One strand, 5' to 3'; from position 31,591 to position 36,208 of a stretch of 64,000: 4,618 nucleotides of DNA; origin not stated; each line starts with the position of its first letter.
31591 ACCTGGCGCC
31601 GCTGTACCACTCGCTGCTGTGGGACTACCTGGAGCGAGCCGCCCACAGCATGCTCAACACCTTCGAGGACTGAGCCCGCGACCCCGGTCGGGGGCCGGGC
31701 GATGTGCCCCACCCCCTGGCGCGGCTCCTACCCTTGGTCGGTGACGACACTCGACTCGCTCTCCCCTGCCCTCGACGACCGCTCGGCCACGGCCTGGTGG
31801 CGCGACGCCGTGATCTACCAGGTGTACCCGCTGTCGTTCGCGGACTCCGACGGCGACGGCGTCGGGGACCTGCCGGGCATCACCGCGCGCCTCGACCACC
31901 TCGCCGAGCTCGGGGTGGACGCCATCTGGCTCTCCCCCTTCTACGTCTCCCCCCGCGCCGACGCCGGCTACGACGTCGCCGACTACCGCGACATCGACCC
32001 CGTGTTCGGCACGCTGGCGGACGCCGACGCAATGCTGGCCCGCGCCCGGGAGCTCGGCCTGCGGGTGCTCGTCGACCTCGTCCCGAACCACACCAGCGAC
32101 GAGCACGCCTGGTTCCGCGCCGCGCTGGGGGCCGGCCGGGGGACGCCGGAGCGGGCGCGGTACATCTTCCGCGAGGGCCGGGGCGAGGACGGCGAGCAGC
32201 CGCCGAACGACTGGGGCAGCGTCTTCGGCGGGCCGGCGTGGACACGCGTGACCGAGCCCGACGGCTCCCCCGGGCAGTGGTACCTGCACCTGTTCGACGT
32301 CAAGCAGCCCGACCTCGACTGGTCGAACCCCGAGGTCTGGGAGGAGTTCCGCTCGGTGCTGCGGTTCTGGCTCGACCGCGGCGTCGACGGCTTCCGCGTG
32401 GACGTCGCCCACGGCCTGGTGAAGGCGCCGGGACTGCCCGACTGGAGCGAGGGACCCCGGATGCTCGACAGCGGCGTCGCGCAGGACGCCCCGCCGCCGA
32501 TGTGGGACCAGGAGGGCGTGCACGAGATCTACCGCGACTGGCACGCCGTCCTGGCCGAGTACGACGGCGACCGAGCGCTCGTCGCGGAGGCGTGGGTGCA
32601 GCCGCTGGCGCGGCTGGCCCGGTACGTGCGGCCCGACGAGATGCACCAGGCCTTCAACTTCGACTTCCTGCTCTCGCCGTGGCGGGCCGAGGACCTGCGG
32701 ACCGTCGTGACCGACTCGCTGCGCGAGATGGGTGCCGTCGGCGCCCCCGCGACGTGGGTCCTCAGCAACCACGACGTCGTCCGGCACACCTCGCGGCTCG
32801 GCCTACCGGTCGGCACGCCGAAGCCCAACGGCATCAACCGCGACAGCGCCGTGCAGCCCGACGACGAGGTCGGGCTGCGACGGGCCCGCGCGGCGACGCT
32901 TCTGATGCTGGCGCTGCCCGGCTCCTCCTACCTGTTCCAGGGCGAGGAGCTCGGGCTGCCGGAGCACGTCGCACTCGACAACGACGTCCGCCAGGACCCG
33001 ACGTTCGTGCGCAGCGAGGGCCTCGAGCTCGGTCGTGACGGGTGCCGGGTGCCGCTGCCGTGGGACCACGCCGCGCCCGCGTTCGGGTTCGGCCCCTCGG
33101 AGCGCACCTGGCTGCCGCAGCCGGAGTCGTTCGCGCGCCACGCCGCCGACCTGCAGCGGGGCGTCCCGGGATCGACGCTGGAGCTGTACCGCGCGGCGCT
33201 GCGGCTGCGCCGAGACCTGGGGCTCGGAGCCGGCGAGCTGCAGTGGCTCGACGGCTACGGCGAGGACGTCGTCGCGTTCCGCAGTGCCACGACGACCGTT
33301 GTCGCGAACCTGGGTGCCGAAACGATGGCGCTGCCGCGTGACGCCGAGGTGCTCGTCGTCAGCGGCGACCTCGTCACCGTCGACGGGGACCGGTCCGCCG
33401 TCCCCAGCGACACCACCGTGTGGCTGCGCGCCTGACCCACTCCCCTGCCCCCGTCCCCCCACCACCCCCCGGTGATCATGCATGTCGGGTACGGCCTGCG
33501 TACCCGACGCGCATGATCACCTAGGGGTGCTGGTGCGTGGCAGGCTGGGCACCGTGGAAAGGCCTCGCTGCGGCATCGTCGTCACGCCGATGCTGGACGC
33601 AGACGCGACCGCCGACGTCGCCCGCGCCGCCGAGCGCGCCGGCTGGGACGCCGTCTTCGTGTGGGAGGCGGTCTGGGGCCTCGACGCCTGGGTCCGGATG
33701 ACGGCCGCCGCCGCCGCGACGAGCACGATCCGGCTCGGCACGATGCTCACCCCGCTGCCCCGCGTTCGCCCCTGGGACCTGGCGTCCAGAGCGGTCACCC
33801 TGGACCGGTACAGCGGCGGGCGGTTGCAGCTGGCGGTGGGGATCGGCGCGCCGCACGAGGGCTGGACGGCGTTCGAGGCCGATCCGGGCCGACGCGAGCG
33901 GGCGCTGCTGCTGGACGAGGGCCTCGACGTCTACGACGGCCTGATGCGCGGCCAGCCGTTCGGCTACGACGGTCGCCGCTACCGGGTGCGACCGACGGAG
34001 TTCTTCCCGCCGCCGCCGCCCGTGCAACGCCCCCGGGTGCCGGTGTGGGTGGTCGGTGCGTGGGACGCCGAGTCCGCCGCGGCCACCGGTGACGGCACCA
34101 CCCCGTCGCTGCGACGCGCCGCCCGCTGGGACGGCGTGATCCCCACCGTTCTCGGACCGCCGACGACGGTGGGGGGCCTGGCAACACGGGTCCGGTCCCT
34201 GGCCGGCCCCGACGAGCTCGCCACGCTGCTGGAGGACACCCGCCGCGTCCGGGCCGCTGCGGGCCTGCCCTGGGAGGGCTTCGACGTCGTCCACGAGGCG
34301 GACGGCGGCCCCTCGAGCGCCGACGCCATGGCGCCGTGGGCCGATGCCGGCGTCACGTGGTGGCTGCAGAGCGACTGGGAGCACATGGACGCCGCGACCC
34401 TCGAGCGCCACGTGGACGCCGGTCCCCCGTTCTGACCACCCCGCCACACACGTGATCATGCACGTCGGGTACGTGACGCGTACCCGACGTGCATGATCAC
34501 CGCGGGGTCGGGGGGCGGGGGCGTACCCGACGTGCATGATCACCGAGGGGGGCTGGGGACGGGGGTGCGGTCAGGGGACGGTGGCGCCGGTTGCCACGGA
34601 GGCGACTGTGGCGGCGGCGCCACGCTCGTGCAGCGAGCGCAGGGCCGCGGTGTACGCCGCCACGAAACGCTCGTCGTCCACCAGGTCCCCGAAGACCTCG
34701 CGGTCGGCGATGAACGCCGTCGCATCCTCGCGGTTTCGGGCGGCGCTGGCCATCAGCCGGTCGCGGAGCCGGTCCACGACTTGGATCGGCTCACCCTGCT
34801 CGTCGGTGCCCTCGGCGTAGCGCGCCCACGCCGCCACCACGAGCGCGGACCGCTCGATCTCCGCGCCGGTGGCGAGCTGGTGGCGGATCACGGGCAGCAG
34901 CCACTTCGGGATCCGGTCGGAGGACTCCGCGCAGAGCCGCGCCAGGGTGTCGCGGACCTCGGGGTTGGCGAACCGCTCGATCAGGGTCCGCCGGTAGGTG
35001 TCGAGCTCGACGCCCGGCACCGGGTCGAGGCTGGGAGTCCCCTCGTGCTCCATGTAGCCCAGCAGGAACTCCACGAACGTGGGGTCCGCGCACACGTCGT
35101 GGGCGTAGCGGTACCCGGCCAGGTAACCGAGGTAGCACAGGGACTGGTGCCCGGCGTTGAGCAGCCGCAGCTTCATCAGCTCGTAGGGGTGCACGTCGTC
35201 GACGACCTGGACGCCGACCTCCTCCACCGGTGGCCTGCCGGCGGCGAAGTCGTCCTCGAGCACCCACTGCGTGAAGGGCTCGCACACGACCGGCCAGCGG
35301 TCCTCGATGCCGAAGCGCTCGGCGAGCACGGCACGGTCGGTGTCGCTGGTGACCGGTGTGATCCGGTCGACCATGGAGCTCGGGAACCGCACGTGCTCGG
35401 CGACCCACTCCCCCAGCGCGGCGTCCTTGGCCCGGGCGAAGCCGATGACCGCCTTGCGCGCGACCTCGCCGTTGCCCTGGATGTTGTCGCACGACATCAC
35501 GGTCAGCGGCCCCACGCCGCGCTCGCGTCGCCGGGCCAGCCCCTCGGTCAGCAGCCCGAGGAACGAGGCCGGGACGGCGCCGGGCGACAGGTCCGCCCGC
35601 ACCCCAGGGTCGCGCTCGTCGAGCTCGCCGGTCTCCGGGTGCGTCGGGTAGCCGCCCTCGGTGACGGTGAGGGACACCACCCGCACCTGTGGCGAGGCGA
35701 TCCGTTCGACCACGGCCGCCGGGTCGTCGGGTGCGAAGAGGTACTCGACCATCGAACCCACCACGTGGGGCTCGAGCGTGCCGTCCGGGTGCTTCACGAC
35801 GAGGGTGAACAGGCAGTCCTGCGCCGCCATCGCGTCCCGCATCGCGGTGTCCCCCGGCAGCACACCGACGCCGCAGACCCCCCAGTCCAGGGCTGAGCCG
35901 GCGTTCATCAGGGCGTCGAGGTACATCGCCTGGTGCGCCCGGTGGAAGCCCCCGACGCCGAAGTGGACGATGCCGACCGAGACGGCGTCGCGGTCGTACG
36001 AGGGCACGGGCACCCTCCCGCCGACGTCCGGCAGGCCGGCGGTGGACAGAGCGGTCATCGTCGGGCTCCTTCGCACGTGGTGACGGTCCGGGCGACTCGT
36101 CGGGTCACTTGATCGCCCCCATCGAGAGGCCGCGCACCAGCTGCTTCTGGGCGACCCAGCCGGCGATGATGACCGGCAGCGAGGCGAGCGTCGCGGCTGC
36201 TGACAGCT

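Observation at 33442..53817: REP-like palindrome family consistently fused to G-quadruplex-capable tracts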

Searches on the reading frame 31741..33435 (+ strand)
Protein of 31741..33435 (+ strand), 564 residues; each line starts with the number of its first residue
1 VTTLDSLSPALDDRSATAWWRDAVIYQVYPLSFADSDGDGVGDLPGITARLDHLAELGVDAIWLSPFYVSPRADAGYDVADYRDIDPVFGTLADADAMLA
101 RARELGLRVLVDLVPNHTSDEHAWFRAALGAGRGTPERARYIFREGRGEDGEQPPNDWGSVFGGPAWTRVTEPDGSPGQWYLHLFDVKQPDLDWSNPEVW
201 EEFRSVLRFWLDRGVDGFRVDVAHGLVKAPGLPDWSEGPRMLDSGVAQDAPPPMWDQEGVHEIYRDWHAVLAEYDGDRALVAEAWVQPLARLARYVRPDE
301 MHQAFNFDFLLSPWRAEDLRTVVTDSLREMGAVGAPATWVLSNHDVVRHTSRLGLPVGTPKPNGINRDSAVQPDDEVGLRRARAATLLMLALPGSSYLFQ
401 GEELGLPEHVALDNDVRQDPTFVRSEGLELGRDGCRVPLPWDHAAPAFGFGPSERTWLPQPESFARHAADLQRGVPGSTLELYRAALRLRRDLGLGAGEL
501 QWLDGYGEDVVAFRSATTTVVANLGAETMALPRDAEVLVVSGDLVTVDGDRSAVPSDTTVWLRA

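Call 24: search_protein_families(library=pfam, proteins=[window:31741-33435:+])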
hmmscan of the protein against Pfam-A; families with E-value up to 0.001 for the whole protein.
window:31741-33435:+ (564 aa): 2 families
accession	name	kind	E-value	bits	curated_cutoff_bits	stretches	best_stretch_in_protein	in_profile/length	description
PF00128.31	Alpha-amylase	-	7.2e-94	316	22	1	27-491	1-438/446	Alpha amylase, catalytic domain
PF11941.14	DUF3459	-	0.00049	20.9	22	0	482-562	1-90/90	Domain of unknown function (DUF3459)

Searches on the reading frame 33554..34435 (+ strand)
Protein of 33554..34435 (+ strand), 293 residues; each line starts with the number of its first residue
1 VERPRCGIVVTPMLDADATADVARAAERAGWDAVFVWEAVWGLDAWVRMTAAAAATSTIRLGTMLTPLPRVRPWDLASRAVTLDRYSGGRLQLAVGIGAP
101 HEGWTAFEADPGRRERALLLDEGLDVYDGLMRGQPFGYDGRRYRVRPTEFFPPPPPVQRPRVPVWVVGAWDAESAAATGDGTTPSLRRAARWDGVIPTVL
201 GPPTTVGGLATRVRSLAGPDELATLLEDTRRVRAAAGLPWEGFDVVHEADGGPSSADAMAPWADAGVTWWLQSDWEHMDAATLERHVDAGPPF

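Call 24: search_protein_families(library=pfam, proteins=[window:33554-34435:+])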
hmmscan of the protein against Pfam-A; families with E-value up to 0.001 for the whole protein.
window:33554-34435:+ (293 aa): 1 family
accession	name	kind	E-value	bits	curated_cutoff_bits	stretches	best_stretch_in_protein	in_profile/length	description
PF00296.26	Bac_luciferase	-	1.1e-30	107.5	27.9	1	15-187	21-194/314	Luciferase-like monooxygenase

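Call 25: find_homologous_proteins(query=window:33554-34435:+, max_evalue=1e-30)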
Query window:33554-34435:+ (293 aa): 2861 proteins with E <= 1e-30 among 8000 candidates; the best 120 are listed.
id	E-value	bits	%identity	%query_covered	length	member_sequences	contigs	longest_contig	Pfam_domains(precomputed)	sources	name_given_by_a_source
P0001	9.1e-192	654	100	100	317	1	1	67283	PF00296.27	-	-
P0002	4.0e-125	435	72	99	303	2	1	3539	PF00296.27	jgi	jgi:hypothetical protein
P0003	1.3e-117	411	69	99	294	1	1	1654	PF00296.27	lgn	-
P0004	7.3e-98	346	63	98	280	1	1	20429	PF00296.27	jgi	jgi:alkanesulfonate monooxygenase SsuD/methylene tetrahydromethanopterin reductase-like flavin-depen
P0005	6.7e-93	329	60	98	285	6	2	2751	PF00296.27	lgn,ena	-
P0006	1.6e-92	328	59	98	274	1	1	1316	PF00296.27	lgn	-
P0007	3.9e-92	327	58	90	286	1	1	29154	PF00296.27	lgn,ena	-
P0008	7.7e-91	323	59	98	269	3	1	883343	PF00296.27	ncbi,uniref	ncbi:LLM class flavin-dependent oxidoreductase [Actinosynnema sp. NPDC050436]|uniref:LLM class flavi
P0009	1.1e-90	322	57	98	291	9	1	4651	PF00296.27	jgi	jgi:hypothetical protein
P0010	2.4e-90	321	58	91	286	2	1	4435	PF00296.27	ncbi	-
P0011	2.5e-90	321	57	99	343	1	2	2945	PF00296.27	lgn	-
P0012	4.2e-90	320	58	91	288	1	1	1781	PF00296.27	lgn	-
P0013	5.0e-90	320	58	98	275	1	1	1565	PF00296.27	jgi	jgi:alkanesulfonate monooxygenase SsuD/methylene tetrahydromethanopterin reductase-like flavin-depen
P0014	1.2e-89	319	57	98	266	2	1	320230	PF00296.27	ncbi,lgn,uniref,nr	ncbi:alkanesulfonate monooxygenase SsuD/methylene tetrahydromethanopterin reductase-like flavin-depe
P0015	1.4e-89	318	57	98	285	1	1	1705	PF00296.27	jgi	jgi:alkanesulfonate monooxygenase SsuD/methylene tetrahydromethanopterin reductase-like flavin-depen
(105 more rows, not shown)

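Call 26: find_encoding_contigs(protein=P0002, flank=3000, max_places=3)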
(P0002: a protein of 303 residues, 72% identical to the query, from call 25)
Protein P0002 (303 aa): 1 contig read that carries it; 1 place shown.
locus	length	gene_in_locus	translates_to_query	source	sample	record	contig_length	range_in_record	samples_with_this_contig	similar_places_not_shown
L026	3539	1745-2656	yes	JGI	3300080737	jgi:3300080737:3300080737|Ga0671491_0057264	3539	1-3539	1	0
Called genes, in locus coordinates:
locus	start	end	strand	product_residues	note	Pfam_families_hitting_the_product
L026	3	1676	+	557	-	?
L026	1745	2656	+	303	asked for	PF00296:Bac_luciferase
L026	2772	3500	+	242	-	PF01904:DUF72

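Call 27: find_encoding_contigs(protein=P0003, flank=3000, max_places=3)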
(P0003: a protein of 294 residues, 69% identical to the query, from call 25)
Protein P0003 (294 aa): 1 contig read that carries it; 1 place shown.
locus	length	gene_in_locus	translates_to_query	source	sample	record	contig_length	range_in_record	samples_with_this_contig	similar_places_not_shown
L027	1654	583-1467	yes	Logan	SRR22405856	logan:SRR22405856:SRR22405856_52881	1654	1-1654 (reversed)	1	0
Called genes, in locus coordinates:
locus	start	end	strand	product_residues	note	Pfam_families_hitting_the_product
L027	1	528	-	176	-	?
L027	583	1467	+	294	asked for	PF00296:Bac_luciferase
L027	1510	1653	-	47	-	?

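Call 28: find_encoding_contigs(protein=P0004, flank=4000, max_places=3)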
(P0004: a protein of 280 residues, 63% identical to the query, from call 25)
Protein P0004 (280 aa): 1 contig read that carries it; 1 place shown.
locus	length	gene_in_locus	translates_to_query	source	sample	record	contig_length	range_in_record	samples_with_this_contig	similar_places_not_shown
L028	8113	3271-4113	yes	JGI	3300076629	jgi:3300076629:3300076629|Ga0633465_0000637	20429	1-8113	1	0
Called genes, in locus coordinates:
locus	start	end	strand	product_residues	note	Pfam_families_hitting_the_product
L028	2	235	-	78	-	?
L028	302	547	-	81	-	-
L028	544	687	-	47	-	-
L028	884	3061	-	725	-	PF01565:FAD_binding_4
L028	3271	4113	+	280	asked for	PF00296:Bac_luciferase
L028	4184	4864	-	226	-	PF13490:zf-HC2 (faint)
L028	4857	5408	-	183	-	PF04542:Sigma70_r2, PF08281:Sigma70_r4_2, PF04545:Sigma70_r4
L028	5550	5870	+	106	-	PF00583:Acetyltransf_1, PF08445:FR47, PF13302:Acetyltransf_3 (weak), PF13508:Acetyltransf_7, PF13673:Acetyltransf_10 (weak), PF24553:Rv0428c_C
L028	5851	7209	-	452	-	PF00067:p450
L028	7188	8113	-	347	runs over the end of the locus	PF01070:FMN_dh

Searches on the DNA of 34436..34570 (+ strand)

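Call 58: search_dna_similar(query=window:34436-34570:+, collection=plasmids, mode=distant, max_evalue=0.001, max_rows=15)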
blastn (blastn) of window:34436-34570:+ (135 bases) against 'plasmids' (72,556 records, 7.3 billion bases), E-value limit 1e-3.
No match.

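Call 59: search_dna_similar(query=window:34436-34570:+, collection=phages, mode=distant, max_evalue=0.001, max_rows=15)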
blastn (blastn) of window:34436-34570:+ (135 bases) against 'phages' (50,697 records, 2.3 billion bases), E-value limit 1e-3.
No match.

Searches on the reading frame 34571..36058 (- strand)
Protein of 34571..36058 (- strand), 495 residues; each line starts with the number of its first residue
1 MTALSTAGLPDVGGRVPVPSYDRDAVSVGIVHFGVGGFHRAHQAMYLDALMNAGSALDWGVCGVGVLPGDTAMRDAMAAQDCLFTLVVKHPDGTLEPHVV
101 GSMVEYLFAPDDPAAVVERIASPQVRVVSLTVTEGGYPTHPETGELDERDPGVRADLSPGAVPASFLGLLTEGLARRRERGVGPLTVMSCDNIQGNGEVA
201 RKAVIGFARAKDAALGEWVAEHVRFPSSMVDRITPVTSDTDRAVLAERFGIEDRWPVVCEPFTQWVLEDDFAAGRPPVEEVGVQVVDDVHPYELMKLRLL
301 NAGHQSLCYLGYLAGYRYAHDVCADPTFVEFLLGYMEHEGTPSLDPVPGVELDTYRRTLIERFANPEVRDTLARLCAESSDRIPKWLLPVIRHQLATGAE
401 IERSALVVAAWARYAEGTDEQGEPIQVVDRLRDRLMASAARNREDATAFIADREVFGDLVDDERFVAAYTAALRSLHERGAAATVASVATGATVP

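Call 24: search_protein_families(library=pfam, proteins=[window:34571-36058:-])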
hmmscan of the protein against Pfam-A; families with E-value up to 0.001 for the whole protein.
window:34571-36058:- (495 aa): 2 families
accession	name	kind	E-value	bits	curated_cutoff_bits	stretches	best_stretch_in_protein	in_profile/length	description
PF08125.19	Mannitol_dh_C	-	7.3e-51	172.8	30.7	1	288-476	1-189/190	Mannitol dehydrogenase C-terminal domain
PF01232.29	Mannitol_dh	-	3.3e-50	171.3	27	1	29-279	2-198/199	Mannitol dehydrogenase Rossmann domain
